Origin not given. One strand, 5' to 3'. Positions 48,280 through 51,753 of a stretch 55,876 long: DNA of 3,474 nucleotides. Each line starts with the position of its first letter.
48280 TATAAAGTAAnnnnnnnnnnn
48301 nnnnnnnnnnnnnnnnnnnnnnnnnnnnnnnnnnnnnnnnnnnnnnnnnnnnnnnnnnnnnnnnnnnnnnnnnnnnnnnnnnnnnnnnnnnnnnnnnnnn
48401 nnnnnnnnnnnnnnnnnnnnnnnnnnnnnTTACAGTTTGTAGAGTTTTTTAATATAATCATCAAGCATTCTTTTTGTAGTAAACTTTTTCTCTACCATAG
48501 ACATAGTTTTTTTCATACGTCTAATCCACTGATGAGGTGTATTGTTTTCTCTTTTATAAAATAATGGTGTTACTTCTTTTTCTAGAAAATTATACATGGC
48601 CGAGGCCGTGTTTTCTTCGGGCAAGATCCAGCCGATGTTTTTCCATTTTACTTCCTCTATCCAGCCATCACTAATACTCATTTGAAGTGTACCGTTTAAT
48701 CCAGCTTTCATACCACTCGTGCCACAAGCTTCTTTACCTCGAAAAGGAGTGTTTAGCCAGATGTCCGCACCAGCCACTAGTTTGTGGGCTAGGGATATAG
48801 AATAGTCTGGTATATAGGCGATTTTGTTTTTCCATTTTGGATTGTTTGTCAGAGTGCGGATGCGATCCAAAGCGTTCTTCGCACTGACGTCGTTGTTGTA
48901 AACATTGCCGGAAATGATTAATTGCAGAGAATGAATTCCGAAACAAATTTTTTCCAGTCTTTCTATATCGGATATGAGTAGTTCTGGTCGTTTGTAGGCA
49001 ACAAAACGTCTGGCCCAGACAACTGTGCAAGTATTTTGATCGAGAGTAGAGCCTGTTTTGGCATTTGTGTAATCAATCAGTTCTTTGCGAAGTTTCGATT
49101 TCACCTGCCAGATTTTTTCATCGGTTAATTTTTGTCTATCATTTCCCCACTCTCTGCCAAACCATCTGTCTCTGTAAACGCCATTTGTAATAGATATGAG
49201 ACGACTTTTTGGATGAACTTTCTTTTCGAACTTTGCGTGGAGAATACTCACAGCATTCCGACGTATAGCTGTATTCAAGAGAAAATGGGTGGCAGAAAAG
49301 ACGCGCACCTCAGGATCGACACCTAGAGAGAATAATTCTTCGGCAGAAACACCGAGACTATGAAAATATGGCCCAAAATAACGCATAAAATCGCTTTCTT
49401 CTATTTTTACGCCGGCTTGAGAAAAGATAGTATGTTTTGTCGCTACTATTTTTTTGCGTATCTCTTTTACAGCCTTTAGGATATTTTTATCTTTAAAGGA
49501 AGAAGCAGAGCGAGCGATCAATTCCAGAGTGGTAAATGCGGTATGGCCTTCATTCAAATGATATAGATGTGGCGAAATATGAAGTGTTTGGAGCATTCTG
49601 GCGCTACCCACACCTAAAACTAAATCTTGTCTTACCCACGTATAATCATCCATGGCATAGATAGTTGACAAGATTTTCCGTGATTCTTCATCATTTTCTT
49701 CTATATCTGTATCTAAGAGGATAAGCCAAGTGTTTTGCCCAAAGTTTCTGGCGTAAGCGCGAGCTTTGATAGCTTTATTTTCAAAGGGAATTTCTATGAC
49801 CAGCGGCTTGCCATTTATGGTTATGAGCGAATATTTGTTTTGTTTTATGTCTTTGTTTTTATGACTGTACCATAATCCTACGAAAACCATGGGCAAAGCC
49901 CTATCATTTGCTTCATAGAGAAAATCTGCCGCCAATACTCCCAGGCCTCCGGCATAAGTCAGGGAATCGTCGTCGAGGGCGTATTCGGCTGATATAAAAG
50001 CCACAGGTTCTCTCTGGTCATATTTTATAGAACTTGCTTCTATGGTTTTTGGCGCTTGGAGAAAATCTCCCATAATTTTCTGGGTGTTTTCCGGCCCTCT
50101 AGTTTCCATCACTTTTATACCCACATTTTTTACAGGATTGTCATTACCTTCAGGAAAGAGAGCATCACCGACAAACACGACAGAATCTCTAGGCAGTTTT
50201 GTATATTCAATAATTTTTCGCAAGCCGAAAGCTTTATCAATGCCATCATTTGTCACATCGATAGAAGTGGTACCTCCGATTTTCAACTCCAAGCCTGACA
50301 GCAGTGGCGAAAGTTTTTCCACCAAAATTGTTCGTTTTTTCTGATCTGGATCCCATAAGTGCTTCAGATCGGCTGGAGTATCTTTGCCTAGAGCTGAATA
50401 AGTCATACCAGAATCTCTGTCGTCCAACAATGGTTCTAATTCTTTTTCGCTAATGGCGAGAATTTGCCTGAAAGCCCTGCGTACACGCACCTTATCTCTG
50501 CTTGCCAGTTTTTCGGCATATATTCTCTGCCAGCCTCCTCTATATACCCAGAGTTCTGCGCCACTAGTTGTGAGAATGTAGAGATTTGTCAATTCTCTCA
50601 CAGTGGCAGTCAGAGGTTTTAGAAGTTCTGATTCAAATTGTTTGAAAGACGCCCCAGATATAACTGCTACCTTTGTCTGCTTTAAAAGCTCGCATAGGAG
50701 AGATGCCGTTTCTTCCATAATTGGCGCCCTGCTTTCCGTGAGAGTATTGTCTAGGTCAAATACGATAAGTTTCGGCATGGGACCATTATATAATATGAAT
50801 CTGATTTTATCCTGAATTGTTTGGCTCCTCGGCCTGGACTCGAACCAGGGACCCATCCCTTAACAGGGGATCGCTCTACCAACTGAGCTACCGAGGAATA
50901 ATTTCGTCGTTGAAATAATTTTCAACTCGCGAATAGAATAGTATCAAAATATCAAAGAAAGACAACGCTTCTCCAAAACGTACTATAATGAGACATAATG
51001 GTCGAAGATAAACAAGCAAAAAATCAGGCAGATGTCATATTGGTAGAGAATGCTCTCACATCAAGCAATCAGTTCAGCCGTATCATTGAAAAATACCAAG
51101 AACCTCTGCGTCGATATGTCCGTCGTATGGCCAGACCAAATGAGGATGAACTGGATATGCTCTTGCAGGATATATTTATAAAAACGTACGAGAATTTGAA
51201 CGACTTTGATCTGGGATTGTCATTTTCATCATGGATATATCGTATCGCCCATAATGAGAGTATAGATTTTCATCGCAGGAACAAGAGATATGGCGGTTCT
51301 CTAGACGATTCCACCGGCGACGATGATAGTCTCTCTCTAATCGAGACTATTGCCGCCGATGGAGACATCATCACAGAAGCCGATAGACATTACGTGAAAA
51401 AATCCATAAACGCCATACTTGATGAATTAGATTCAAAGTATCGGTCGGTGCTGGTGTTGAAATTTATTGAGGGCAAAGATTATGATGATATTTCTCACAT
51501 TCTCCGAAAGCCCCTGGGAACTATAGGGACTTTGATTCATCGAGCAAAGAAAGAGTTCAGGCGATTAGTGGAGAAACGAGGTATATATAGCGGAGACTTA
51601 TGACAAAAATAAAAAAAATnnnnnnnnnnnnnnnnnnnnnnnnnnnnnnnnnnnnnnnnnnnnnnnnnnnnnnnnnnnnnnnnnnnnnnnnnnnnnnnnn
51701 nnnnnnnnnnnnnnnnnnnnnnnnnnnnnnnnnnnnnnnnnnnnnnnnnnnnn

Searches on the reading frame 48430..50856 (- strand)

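Call 13: search_protein_families(library=pfam, proteins=[window:48430-50856:-], max_evalue=0.01)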
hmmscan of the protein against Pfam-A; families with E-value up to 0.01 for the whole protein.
window:48430-50856:- (808 aa): 4 families
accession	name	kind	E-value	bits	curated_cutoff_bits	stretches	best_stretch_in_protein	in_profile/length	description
PF00343.26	Phosphorylase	-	1.8e-16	60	27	1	578-736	415-584/713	Carbohydrate phosphorylase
PF08282.18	Hydrolase_3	-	3.8e-07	30.5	20.9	1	169-232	148-212/255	haloacid dehalogenase-like hydrolase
PF03332.19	PMM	-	7e-06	26.4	22.4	1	168-266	121-219/221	Eukaryotic phosphomannomutase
PF00702.32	Hydrolase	-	0.0009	20.1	26.4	0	29-64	2-27/191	haloacid dehalogenase-like hydrolase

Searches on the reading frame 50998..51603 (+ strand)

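Call 13: search_protein_families(library=pfam, proteins=[window:50998-51603:+], max_evalue=0.01)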
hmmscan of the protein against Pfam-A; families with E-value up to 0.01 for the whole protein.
window:50998-51603:+ (201 aa): 3 families
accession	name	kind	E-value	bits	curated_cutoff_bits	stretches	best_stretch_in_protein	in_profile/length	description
PF04542.20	Sigma70_r2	-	1.6e-14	53.9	24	1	30-97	2-70/71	Sigma-70 region 2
PF08281.18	Sigma70_r4_2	-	2.9e-11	43.3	25.7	1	137-186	4-53/54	Sigma-70, region 4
PF04545.22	Sigma70_r4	-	0.00012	22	24.1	1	141-184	2-45/50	Sigma-70, region 4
